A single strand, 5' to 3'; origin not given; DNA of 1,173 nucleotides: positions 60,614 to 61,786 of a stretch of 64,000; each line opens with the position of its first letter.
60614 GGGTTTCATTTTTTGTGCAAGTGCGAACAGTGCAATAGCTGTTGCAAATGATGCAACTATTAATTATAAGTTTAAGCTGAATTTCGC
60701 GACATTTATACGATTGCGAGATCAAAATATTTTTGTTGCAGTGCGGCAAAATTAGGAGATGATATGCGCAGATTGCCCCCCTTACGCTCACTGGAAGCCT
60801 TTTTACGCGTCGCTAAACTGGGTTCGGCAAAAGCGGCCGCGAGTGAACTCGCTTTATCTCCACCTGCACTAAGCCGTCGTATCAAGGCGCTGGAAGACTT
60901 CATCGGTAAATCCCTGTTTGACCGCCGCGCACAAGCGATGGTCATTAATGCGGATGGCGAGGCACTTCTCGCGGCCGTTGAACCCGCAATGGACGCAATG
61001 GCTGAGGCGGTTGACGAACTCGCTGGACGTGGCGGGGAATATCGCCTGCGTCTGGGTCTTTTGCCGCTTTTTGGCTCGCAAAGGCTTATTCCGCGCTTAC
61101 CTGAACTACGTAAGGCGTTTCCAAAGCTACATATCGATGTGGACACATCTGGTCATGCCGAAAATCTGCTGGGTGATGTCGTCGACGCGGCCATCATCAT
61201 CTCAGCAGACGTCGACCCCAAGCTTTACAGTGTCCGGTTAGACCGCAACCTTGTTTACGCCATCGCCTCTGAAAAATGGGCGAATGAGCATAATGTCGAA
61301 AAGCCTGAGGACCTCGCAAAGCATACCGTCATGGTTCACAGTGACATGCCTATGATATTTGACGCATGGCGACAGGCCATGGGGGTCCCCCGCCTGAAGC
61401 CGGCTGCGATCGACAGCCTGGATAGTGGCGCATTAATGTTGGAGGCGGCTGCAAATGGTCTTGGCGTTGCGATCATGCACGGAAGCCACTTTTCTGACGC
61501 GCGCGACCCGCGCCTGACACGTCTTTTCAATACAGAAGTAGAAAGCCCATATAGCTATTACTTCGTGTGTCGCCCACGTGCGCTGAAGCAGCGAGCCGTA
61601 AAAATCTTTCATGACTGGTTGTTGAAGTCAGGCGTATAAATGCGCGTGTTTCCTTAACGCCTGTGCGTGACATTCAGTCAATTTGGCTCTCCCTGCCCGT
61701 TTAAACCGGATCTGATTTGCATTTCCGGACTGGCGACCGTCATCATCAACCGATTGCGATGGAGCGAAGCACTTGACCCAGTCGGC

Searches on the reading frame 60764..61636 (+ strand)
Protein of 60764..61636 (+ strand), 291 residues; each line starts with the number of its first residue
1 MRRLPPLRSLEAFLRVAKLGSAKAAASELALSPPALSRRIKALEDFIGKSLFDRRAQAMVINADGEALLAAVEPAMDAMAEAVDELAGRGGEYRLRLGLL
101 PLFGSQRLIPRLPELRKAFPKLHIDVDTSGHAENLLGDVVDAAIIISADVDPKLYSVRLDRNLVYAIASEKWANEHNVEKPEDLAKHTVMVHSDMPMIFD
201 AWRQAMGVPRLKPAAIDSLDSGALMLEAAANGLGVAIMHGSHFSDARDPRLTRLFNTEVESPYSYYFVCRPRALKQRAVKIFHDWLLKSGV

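Call 13: find_related_loci(query=window:60764-61636:+, collection=genome_contigs, flank=4000)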
Query window:60764-61636:+ (291 aa) in genome_contigs; peptide patterns used: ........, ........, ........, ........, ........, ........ (x = any residue, [..] = any of these).
265 stretches matched a pattern; 128 encode a relative of the query (tblastn E <= 1e-3); the best 80 are kept; 80 distinct loci.
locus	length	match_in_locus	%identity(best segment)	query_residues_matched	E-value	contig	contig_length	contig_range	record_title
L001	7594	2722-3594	100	1-291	0e+0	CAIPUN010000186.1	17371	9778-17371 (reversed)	MAG: uncultured Sphingomonadales bacterium isolate Loclat_bin-08287 genome assembly, contig: bin-08287:186/202, whole ge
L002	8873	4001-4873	99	1-291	0e+0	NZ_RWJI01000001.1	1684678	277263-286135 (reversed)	Sphingorhabdus wooponensis strain 03SU3-P J_1, whole genome shotgun sequence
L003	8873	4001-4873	99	1-291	0e+0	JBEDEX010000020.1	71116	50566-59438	MAG: Pseudomonadota bacterium isolate NASQAN2014_188_B_bin.13 scaffold_1553155, whole genome shotgun sequence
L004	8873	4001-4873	98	1-291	0e+0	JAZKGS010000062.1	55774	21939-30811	MAG: Pseudomonadota bacterium isolate DC_RB_04_SPN110320-bin060 DCRB04SPN_B060_0_000000000062, whole genome shotgun sequ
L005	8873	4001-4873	99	1-291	0e+0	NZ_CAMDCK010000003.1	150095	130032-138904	MAG: Sphingorhabdus sp. EL138 isolate MiE-14oct19-170 MiE-14oct19-C83, whole genome shotgun sequence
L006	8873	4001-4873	99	1-291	0e+0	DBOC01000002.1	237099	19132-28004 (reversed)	MAG TPA_asm: Sphingomonadales bacterium UBA656 UBA656_contig_230, whole genome shotgun sequence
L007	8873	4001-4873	99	1-291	0e+0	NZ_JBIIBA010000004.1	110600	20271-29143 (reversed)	MAG: Sphingorhabdus sp. isolate ME2000-06-20pf_3300042868_group1_bin114 Rohwer_bin2044_scaffold_81_c1, whole genome shot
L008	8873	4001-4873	99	1-291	0e+0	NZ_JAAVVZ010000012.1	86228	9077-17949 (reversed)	MAG: Sphingorhabdus sp. isolate WA123a Sphingorhabdus_WA123_11, whole genome shotgun sequence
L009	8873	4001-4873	97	1-291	0e+0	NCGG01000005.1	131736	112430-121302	MAG: Sphingomonadales bacterium 28-55-16 04302015_28_scaffold_61, whole genome shotgun sequence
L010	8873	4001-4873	97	1-291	0e+0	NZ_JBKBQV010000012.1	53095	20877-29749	MAG: Sphingorhabdus sp. isolate 21I_056.bin.3 NODE_12_length_53095_cov_5.623713, whole genome shotgun sequence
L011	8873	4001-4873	98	1-291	0e+0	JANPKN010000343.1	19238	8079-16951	MAG: Sphingomonadaceae bacterium isolate VAR_61_metabat_231 VAR_61_k141_1223536, whole genome shotgun sequence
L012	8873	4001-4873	98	1-291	0e+0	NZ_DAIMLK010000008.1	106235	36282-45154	MAG: Sphingorhabdus sp. isolate CTOTU2210 NODE_42_length_106235_cov_6.660021, whole genome shotgun sequence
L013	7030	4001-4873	98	1-291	0e+0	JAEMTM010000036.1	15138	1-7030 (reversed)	MAG: Sphingomonadaceae bacterium isolate SupBloom_Metag_067 Bloom_5_S5_NODE_1778_length_15138_cov_27.334947, whole genom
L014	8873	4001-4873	97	1-291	0e+0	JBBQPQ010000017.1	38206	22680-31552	MAG: Sphingomonadales bacterium isolate Co_metawrap_1517 Cmw_1517_k141_9140210_length_38206_cov_19.0353, whole genome sh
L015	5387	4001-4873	97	1-291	0e+0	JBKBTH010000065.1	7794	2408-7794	MAG: Sphingorhabdus sp. isolate 21I_055.bin.11 NODE_66_length_7794_cov_4.162110, whole genome shotgun sequence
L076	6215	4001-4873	69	1-291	2e-136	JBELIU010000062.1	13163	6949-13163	MAG: Novosphingopyxis sp. isolate REMEI109_ass_metaspades_bin.119 NODE_5665_length_13163_cov_4.657385, whole genome shot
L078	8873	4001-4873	67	1-291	1e-122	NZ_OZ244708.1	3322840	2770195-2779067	MAG: Novosphingopyxis sp. isolate 44716d93-2153-4b12-b6a4-e6b102f8d48c chromosome 1, complete sequence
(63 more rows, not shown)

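Call 22: find_homologous_proteins(query=window:60764-61636:+, max_evalue=1e-20)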
Query window:60764-61636:+ (291 aa): 4656 proteins with E <= 1e-20 among 8000 candidates; the best 120 are listed.
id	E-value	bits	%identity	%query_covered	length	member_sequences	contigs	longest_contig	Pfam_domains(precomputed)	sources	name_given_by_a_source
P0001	2.9e-180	616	97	100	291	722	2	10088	PF00126.34,PF03466.26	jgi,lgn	jgi:LysR family glycine cleavage system transcriptional activator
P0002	1.2e-168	578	94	98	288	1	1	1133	PF00126.34,PF03466.26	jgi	jgi:LysR family glycine cleavage system transcriptional activator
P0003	5.6e-168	575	89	100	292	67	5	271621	PF00126.34,PF03466.26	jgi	jgi:LysR family transcriptional regulator, glycine cleavage system transcriptional activator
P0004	6.0e-168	575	90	100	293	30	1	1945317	PF00126.34,PF03466.26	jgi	jgi:LysR family glycine cleavage system transcriptional activator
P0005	7.9e-168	575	90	100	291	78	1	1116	PF00126.34,PF03466.26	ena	-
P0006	8.8e-163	558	86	100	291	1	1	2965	PF00126.34,PF03466.26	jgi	jgi:LysR family transcriptional regulator, glycine cleavage system transcriptional activator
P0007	5.9e-162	556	86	100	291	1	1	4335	PF00126.34,PF03466.26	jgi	jgi:LysR family transcriptional regulator, glycine cleavage system transcriptional activator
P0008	3.5e-161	553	86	100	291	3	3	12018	PF00126.34,PF03466.26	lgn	-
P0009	8.1e-161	552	85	100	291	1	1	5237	PF00126.34,PF03466.26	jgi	jgi:LysR family transcriptional regulator, glycine cleavage system transcriptional activator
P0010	1.3e-160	551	85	100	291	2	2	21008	PF00126.34,PF03466.26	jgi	jgi:LysR family transcriptional regulator, glycine cleavage system transcriptional activator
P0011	1.3e-160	551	85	100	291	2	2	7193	PF00126.34,PF03466.26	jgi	jgi:LysR family transcriptional regulator, glycine cleavage system transcriptional activator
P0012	1.9e-160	551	85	100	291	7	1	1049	PF00126.34,PF03466.26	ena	-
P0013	2.1e-160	550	85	100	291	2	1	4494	PF00126.34,PF03466.26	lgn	-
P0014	2.7e-160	550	84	99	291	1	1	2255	PF00126.34,PF03466.26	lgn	-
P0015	3.9e-160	550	85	100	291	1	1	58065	PF00126.34,PF03466.26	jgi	jgi:LysR family transcriptional regulator, glycine cleavage system transcriptional activator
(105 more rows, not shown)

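Call 40: find_homologous_proteins(query=L078:4001-4873:+, max_evalue=1e-20)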
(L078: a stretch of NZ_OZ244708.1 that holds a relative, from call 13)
Query L078:4001-4873:+ (291 aa): 5016 proteins with E <= 1e-20 among 8000 candidates; the best 120 are listed.
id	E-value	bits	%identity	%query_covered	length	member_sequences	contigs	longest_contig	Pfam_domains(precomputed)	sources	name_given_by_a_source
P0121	3.4e-167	573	89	100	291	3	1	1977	PF00126.34,PF03466.26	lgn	-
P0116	3.4e-166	570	88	100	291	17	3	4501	PF00126.34,PF03466.26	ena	-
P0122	1.8e-161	554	85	100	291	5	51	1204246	PF00126.34,PF03466.26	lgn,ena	-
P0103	9.3e-135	467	71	100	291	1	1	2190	PF00126.34,PF03466.26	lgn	-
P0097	4.3e-134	464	71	100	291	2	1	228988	PF00126.34,PF03466.26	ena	-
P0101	1.3e-133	463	74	100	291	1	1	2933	PF00126.34,PF03466.26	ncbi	-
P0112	6.0e-132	457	71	100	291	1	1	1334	PF00126.34,PF03466.26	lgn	-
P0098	6.8e-132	457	71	100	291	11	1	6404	PF00126.34,PF03466.26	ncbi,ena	-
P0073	7.3e-132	457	69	100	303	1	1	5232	PF00126.34,PF03466.26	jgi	jgi:LysR family transcriptional regulator, glycine cleavage system transcriptional activator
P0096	1.6e-131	456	71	100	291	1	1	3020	PF00126.34,PF03466.26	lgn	-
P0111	2.2e-131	456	71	99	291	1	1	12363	PF00126.34,PF03466.26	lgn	-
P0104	3.1e-131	455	71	99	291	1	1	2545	PF00126.34,PF03466.26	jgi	jgi:LysR family glycine cleavage system transcriptional activator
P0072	3.9e-131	455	69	100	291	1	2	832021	PF00126.34,PF03466.26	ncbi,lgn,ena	-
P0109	4.6e-131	455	70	100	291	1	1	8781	PF00126.34,PF03466.26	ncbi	-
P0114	5.6e-131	454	70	100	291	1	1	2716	PF00126.34,PF03466.26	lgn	-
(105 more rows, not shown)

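Call 45: search_protein_families(library=ncbifam, proteins=[window:60764-61636:+], max_evalue=0.00001)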
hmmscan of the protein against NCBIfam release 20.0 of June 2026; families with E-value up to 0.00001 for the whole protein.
window:60764-61636:+ (291 aa): 41 families (the best 25 are shown)
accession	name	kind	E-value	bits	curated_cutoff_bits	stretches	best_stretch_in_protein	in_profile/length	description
NF008352.0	PRK11139.1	subfamily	5.9e-54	183.2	288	1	2-288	3-290/305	transcriptional regulator GcvA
TIGR03418.1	chol_sulf_TF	equivalog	3.1e-33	115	324.8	1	6-288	2-290/291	choline sulfate utilization transcriptional regulator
NF007491.0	PRK10086.1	equivalog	3.9e-30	104.8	316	1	7-288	19-307/313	DNA-binding transcriptional regulator DsdC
TIGR02036.1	dsdC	equivalog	5.6e-22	78.1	352.4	1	10-287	13-298/302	DNA-binding transcriptional regulator DsdC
NF041130.1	PenR_Burk_TF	exception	2e-20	73.1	625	1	5-287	8-286/292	beta-lactamase transcriptional regulator PenR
NF047711.1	PutUtilRegPtrR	equivalog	2.7e-19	69.3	400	1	7-247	3-243/283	putrescine utilization regulator PtrR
TIGR02424.1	TF_pcaQ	equivalog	5.4e-19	68.2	303.8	1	7-133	5-133/300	pca operon transcription factor PcaQ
TIGR03339.1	phn_lysR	subfamily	1.7e-18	66.9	341.1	1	10-282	2-275/279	aminoethylphosphonate catabolism associated LysR family transcriptional regulator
NF040888.1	trans_reg_YafC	equivalog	6.3e-18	64.7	470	1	9-255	7-257/293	DNA-binding transcriptional regulator YafC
NF040786.1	LysR_Sec_metab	equivalog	1.3e-14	53.9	250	1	7-186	3-190/298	selenium metabolism-associated LysR family transcriptional regulator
NF007439.0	PRK09986.1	equivalog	7.2e-14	51.8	290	1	7-241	9-252/296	LysR family transcriptional regulator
NF047520.1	trans_act_CidR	equivalog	1.2e-13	50.9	415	1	7-241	3-243/292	cidABC operon transcriptional activator CidR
NF007315.1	PRK09801.1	equivalog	2.1e-13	50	398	1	5-237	6-243/301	L-tartrate utilization transcriptional activator TtdR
NF008416.0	PRK11242.1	equivalog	2.7e-13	49.9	277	1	7-189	3-192/300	transcriptional regulator CynR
NF045990.1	TransRegCbbRRhodb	equivalog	2.7e-13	49.7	450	1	7-286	8-296/304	LysR family regulator CbbR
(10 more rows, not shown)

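Call 65: find_homologous_proteins(query=L076:1335-3644:-, max_evalue=1e-50)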
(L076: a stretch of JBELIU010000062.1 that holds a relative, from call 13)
Query L076:1335-3644:- (770 aa): 7999 proteins with E <= 1e-50 among 8000 candidates; the best 120 are listed.
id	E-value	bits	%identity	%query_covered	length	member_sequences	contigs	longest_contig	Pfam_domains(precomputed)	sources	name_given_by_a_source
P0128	0.0e+0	1648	99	100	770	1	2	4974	PF13173.13,PF02359.25,PF13671.13,PF00004.36,PF13401.13,PF13238.13,PF05673.20,PF07728.21,PF13191.13,PF07724.21,PF24883.3,PF05729.19,PF13521.13,PF06068.20,PF05496.19,PF17862.8,PF01695.24,PF13479.13,PF00158.33,PF02933.24,PF23902.1,PF12775.14,PF00910.29,PF01078.28,PF20720.4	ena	-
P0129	0.0e+0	1648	99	100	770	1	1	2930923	PF13173.13,PF02359.25,PF13671.13,PF00004.36,PF13401.13,PF13238.13,PF05673.20,PF07728.21,PF13191.13,PF07724.21,PF24883.3,PF05729.19,PF13521.13,PF06068.20,PF05496.19,PF17862.8,PF01695.24,PF13479.13,PF00158.33,PF02933.24,PF23902.1,PF12775.14,PF00910.29,PF01078.28,PF20720.4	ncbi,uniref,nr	ncbi:CDC48 family AAA ATPase [Novosphingopyxis sp. YJ-S2-01]|uniref:CDC48 family AAA ATPase n=1 Tax=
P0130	0.0e+0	1647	99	100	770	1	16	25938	PF13173.13,PF02359.25,PF13671.13,PF00004.36,PF13401.13,PF13238.13,PF05673.20,PF07728.21,PF13191.13,PF07724.21,PF24883.3,PF05729.19,PF13521.13,PF06068.20,PF05496.19,PF17862.8,PF01695.24,PF13479.13,PF00158.33,PF02933.24,PF23902.1,PF12775.14,PF00910.29,PF01078.28,PF20720.4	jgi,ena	-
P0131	0.0e+0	1577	94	100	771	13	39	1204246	PF13173.13,PF02359.25,PF13671.13,PF00004.36,PF13401.13,PF13238.13,PF07728.21,PF13191.13,PF07724.21,PF24883.3,PF05729.19,PF13521.13,PF25199.2,PF06068.20,PF05496.19,PF17862.8,PF01695.24,PF13479.13,PF00158.33,PF02933.24,PF12775.14,PF13207.13,PF00910.29,PF01078.28,PF20720.4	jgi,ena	jgi:transitional endoplasmic reticulum ATPase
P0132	0.0e+0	1575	94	100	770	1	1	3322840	PF13173.13,PF06068.20,PF02359.25,PF13671.13,PF00004.36,PF13401.13,PF13238.13,PF05496.19,PF17862.8,PF07728.21,PF13191.13,PF01695.24,PF13479.13,PF00158.33,PF02933.24,PF07724.21,PF24883.3,PF12775.14,PF05729.19,PF13521.13,PF00910.29,PF01078.28,PF20720.4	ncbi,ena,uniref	ncbi:CDC48 family AAA ATPase [Novosphingopyxis sp.]|uniref:CDC48 family AAA ATPase n=1 Tax=Novosphin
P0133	0.0e+0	1571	94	100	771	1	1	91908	PF13173.13,PF13086.13,PF02359.25,PF13671.13,PF00004.36,PF13401.13,PF13238.13,PF07728.21,PF13191.13,PF07724.21,PF24883.3,PF05729.19,PF13521.13,PF06068.20,PF05496.19,PF17862.8,PF01695.24,PF13479.13,PF00158.33,PF02933.24,PF23902.1,PF12775.14,PF00910.29,PF01078.28,PF20720.4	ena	-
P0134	0.0e+0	1567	94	100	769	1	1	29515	PF13173.13,PF13086.13,PF02359.25,PF13671.13,PF00004.36,PF13401.13,PF13238.13,PF07728.21,PF13191.13,PF07724.21,PF24883.3,PF05729.19,PF13521.13,PF06068.20,PF05496.19,PF17862.8,PF01695.24,PF13479.13,PF00158.33,PF02933.24,PF23902.1,PF12775.14,PF13207.13,PF00910.29,PF01078.28,PF20720.4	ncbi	-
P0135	0.0e+0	1548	92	100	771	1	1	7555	PF13173.13,PF13086.13,PF02359.25,PF13671.13,PF00004.36,PF13401.13,PF13238.13,PF07728.21,PF13191.13,PF07724.21,PF24883.3,PF05729.19,PF13521.13,PF06068.20,PF05496.19,PF17862.8,PF01695.24,PF13479.13,PF00158.33,PF02933.24,PF23902.1,PF12775.14,PF00910.29,PF01078.28,PF20720.4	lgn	-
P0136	0.0e+0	1400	84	97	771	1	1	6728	PF13173.13,PF02359.25,PF13671.13,PF00004.36,PF13401.13,PF13238.13,PF07728.21,PF13191.13,PF07724.21,PF24883.3,PF05729.19,PF13521.13,PF06068.20,PF05496.19,PF17862.8,PF01695.24,PF00158.33,PF02933.24,PF23902.1,PF12775.14,PF13207.13,PF00910.29,PF01078.28,PF20720.4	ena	-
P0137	0.0e+0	1377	82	98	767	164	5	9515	PF13173.13,PF02359.25,PF13604.13,PF13671.13,PF00004.36,PF13401.13,PF13238.13,PF07728.21,PF13191.13,PF07724.21,PF24883.3,PF05729.19,PF13521.13,PF06068.20,PF05496.19,PF17862.8,PF01695.24,PF00158.33,PF02933.24,PF07726.18,PF12775.14,PF02367.24,PF13207.13,PF00910.29,PF01078.28,PF20720.4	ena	-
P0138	0.0e+0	1358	81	97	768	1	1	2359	PF13173.13,PF02359.25,PF13604.13,PF13671.13,PF00004.36,PF13401.13,PF13238.13,PF05673.20,PF07728.21,PF13191.13,PF07724.21,PF24883.3,PF05729.19,PF13521.13,PF06068.20,PF05496.19,PF17862.8,PF01695.24,PF00158.33,PF02933.24,PF23902.1,PF12775.14,PF00910.29,PF01078.28,PF20720.4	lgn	-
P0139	0.0e+0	1353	80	98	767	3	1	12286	PF13173.13,PF06068.20,PF02359.25,PF13671.13,PF00004.36,PF13401.13,PF13238.13,PF05496.19,PF17862.8,PF07728.21,PF13191.13,PF01695.24,PF00158.33,PF02933.24,PF07724.21,PF24883.3,PF12775.14,PF05729.19,PF13521.13,PF00910.29,PF01078.28,PF20720.4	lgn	-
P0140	0.0e+0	1351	81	98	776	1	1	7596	PF13173.13,PF02359.25,PF13671.13,PF00004.36,PF13401.13,PF13238.13,PF07728.21,PF13191.13,PF07724.21,PF24883.3,PF05729.19,PF13521.13,PF06068.20,PF05496.19,PF17862.8,PF01637.25,PF01695.24,PF00158.33,PF02933.24,PF00005.34,PF12775.14,PF00910.29,PF01078.28,PF20720.4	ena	-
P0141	0.0e+0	1349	80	98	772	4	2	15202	PF13173.13,PF06068.20,PF02359.25,PF13671.13,PF00004.36,PF13401.13,PF13238.13,PF05496.19,PF17862.8,PF07728.21,PF13191.13,PF01695.24,PF00158.33,PF02933.24,PF07724.21,PF23902.1,PF24883.3,PF12775.14,PF05729.19,PF13521.13,PF00910.29,PF01078.28,PF20720.4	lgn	-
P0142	0.0e+0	1348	81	98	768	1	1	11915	PF13173.13,PF02359.25,PF13671.13,PF00004.36,PF13401.13,PF13238.13,PF07728.21,PF13191.13,PF07724.21,PF24883.3,PF05729.19,PF13521.13,PF06068.20,PF05496.19,PF17862.8,PF01637.25,PF01695.24,PF00158.33,PF02933.24,PF12775.14,PF13207.13,PF00910.29,PF01078.28,PF20720.4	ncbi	-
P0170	0.0e+0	1327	80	98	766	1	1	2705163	PF13173.13,PF06068.20,PF02359.25,PF13604.13,PF13671.13,PF00004.36,PF13401.13,PF13238.13,PF05496.19,PF17862.8,PF07728.21,PF13191.13,PF01695.24,PF02933.24,PF07724.21,PF24883.3,PF00005.34,PF12775.14,PF05729.19,PF13521.13,PF00910.29,PF01078.28,PF20720.4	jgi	jgi:transitional endoplasmic reticulum ATPase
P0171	0.0e+0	1327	80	98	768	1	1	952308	PF13173.13,PF06068.20,PF02359.25,PF13671.13,PF00004.36,PF13401.13,PF13238.13,PF05496.19,PF17862.8,PF07728.21,PF13191.13,PF01695.24,PF00158.33,PF02933.24,PF07724.21,PF24883.3,PF00005.34,PF12775.14,PF05729.19,PF13521.13,PF00910.29,PF01078.28,PF20720.4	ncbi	ncbi:MAG: CDC48 family AAA ATPase [Blastomonas sp.]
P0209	0.0e+0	1311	78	98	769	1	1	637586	PF13173.13,PF02359.25,PF13671.13,PF00004.36,PF13401.13,PF13238.13,PF07728.21,PF13191.13,PF07724.21,PF24883.3,PF05729.19,PF13521.13,PF06068.20,PF05496.19,PF17862.8,PF01695.24,PF13479.13,PF00158.33,PF02933.24,PF12775.14,PF13207.13,PF00910.29,PF01078.28,PF20720.4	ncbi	-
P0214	0.0e+0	1310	78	100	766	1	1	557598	PF13173.13,PF02359.25,PF13604.13,PF13671.13,PF00004.36,PF13401.13,PF13238.13,PF05673.20,PF07728.21,PF13191.13,PF07724.21,PF24883.3,PF05729.19,PF13521.13,PF06068.20,PF05496.19,PF17862.8,PF01695.24,PF02933.24,PF00005.34,PF12775.14,PF00910.29,PF01078.28,PF20720.4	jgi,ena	-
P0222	0.0e+0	1308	79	100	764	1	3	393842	PF13173.13,PF02359.25,PF13604.13,PF13671.13,PF00004.36,PF13401.13,PF13238.13,PF07728.21,PF13191.13,PF06414.19,PF07724.21,PF24883.3,PF05729.19,PF13521.13,PF06068.20,PF05496.19,PF17862.8,PF01695.24,PF00158.33,PF02933.24,PF12775.14,PF00910.29,PF01078.28,PF20720.4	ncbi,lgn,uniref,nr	ncbi:CDC48 family AAA ATPase [Rhizorhapis suberifaciens]|uniref:Transitional endoplasmic reticulum A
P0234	0.0e+0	1305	79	99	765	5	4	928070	PF13173.13,PF02359.25,PF13671.13,PF00004.36,PF13401.13,PF13238.13,PF05673.20,PF07728.21,PF13191.13,PF06414.19,PF07724.21,PF24883.3,PF05729.19,PF13521.13,PF06068.20,PF05496.19,PF17862.8,PF01695.24,PF00158.33,PF02933.24,PF00005.34,PF12775.14,PF00910.29,PF01078.28,PF20720.4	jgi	jgi:transitional endoplasmic reticulum ATPase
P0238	0.0e+0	1305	79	97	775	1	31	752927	PF13173.13,PF02359.25,PF13604.13,PF13671.13,PF00004.36,PF13401.13,PF13238.13,PF07728.21,PF13191.13,PF07724.21,PF24883.3,PF05729.19,PF13521.13,PF06068.20,PF05496.19,PF17862.8,PF01695.24,PF00158.33,PF02933.24,PF00005.34,PF12775.14,PF00910.29,PF01078.28,PF20720.4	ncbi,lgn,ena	-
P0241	0.0e+0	1305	78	100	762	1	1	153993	PF13173.13,PF02359.25,PF13604.13,PF13671.13,PF00004.36,PF13401.13,PF13238.13,PF07728.21,PF13191.13,PF07724.21,PF24883.3,PF05729.19,PF13521.13,PF13481.13,PF06068.20,PF05496.19,PF17862.8,PF01637.25,PF01695.24,PF02933.24,PF00005.34,PF12775.14,PF00910.29,PF01078.28,PF20720.4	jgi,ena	-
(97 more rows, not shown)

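Call 66: find_encoding_contigs(protein=P0238, flank=3000, max_places=3)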
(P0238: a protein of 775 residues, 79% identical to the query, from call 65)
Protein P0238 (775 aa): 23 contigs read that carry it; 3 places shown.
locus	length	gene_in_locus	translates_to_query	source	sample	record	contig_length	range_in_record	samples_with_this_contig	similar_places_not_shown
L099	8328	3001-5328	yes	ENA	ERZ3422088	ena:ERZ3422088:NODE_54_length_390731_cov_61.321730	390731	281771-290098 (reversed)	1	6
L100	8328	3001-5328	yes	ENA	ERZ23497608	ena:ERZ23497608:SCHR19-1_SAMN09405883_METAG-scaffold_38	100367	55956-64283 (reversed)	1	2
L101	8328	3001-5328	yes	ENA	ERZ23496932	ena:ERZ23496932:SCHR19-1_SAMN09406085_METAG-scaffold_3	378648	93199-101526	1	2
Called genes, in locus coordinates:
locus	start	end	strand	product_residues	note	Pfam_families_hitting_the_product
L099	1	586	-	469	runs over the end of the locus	PF03448:MgtE_N, PF00571:CBS, PF01769:MgtE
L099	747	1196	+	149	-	PF00160:Pro_isomerase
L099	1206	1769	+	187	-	PF02627:CMD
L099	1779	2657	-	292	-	PF00126:HTH_1, PF03466:LysR_substrate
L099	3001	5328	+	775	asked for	PF02359:CDC48_N, PF02933:CDC48_2, PF05496:RuvB_N (weak), PF13191:AAA_16, PF00004:AAA, PF17862:AAA_lid_3, PF00004:AAA, PF17862:AAA_lid_3, +19 more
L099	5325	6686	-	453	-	PF07690:MFS_1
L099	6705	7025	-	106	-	PF03992:ABM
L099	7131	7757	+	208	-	PF13649:Methyltransf_25, PF08241:Methyltransf_11 (weak), PF08242:Methyltransf_12 (weak)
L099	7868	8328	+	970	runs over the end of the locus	PF00675:Peptidase_M16, PF05193:Peptidase_M16_C, PF00675:Peptidase_M16, PF05193:Peptidase_M16_C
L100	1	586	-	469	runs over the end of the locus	PF03448:MgtE_N, PF00571:CBS, PF01769:MgtE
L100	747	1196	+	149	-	PF00160:Pro_isomerase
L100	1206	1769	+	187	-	PF02627:CMD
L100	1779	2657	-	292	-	PF00126:HTH_1, PF03466:LysR_substrate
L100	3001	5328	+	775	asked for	PF02359:CDC48_N, PF02933:CDC48_2, PF05496:RuvB_N (weak), PF13191:AAA_16, PF00004:AAA, PF17862:AAA_lid_3, PF00004:AAA, PF17862:AAA_lid_3, +19 more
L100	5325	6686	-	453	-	PF07690:MFS_1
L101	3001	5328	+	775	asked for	PF02359:CDC48_N, PF02933:CDC48_2, PF05496:RuvB_N (weak), PF13191:AAA_16, PF00004:AAA, PF17862:AAA_lid_3, PF00004:AAA, PF17862:AAA_lid_3, +19 more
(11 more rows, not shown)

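Call 67: find_encoding_contigs(protein=P0170, flank=3000, max_places=2)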
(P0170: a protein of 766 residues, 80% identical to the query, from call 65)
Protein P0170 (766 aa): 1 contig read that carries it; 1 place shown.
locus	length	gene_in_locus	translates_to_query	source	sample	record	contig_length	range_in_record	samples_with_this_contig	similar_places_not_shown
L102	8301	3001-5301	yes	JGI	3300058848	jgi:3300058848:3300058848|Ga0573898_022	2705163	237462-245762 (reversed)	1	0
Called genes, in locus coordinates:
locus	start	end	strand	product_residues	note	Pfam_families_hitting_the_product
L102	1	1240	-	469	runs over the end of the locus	PF03448:MgtE_N, PF00571:CBS, PF01769:MgtE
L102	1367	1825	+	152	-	PF00160:Pro_isomerase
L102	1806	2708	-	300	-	PF00126:HTH_1, PF03466:LysR_substrate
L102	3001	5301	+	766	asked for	PF02359:CDC48_N, PF02933:CDC48_2, PF05496:RuvB_N (weak), PF13191:AAA_16, PF00004:AAA, PF17862:AAA_lid_3, PF00004:AAA, PF17862:AAA_lid_3, +18 more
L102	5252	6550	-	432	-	PF07690:MFS_1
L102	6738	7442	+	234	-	-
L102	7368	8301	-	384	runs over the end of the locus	PF13091:PLDc_2, PF00614:PLDc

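Call 68: find_encoding_contigs(protein=P0222, flank=3000, max_places=2)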
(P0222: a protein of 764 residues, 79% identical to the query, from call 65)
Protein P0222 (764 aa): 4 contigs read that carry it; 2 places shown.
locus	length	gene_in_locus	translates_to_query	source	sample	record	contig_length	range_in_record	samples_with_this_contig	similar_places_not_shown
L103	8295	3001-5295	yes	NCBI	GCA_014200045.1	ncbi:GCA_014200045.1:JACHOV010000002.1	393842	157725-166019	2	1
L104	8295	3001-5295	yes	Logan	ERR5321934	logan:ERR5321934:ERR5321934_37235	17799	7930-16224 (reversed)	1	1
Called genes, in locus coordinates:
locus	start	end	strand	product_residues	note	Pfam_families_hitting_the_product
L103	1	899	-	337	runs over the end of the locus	PF00248:Aldo_ket_red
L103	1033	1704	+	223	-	PF02798:GST_N, PF13417:GST_N_3, PF13409:GST_N_2, PF00043:GST_C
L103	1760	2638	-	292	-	PF00126:HTH_1, PF03466:LysR_substrate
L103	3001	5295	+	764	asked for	PF02359:CDC48_N, PF02933:CDC48_2, PF05496:RuvB_N (weak), PF13191:AAA_16, PF00004:AAA, PF17862:AAA_lid_3, PF00004:AAA, PF17862:AAA_lid_3, +18 more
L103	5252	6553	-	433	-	PF07690:MFS_1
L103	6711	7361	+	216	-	PF13649:Methyltransf_25 (weak)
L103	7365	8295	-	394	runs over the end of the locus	PF13091:PLDc_2, PF00614:PLDc (weak)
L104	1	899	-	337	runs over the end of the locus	PF00248:Aldo_ket_red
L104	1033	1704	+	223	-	PF02798:GST_N, PF13417:GST_N_3, PF13409:GST_N_2, PF00043:GST_C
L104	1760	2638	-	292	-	PF00126:HTH_1, PF03466:LysR_substrate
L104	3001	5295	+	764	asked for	PF02359:CDC48_N, PF02933:CDC48_2, PF05496:RuvB_N (weak), PF13191:AAA_16, PF00004:AAA, PF17862:AAA_lid_3, PF00004:AAA, PF17862:AAA_lid_3, +18 more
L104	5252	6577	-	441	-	PF07690:MFS_1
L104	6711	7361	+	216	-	PF13649:Methyltransf_25 (weak)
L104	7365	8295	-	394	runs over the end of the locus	PF13091:PLDc_2, PF00614:PLDc (weak)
